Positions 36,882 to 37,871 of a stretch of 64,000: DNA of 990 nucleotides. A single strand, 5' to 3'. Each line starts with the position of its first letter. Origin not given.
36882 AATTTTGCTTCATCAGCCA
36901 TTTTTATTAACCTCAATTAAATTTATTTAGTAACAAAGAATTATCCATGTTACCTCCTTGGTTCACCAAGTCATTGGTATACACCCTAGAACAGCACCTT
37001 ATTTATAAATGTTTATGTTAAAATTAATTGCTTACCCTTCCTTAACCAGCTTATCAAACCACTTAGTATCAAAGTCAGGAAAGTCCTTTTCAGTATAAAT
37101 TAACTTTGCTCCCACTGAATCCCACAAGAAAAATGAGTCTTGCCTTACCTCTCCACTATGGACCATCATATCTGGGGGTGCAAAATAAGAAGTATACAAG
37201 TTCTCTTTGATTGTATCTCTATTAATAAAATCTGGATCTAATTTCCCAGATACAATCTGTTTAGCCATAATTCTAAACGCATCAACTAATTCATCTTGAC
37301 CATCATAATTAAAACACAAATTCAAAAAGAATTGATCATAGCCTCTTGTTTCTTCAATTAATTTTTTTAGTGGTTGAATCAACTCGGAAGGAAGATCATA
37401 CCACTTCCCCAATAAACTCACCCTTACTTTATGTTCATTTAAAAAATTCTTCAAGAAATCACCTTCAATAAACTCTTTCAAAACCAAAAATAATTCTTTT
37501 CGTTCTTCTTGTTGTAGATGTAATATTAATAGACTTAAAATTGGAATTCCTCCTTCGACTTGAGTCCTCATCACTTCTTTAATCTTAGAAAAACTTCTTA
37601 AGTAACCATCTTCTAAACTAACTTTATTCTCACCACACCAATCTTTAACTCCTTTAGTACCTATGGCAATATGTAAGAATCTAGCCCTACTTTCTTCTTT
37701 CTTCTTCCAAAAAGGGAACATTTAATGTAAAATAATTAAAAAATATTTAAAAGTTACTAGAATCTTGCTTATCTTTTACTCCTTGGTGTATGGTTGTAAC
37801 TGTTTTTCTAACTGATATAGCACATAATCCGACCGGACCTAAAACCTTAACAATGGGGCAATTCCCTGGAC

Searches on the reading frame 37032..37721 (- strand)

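Call 44: search_protein_families(library=pfam, proteins=[window:37032-37721:-], max_evalue=0.001)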
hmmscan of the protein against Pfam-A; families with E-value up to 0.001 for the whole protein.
window:37032-37721:- (229 aa): 1 family
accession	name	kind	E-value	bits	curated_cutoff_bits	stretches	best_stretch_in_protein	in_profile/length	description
PF01255.24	Prenyltransf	-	1.1e-28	100.8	27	1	26-227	6-209/219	Putative undecaprenyl diphosphate synthase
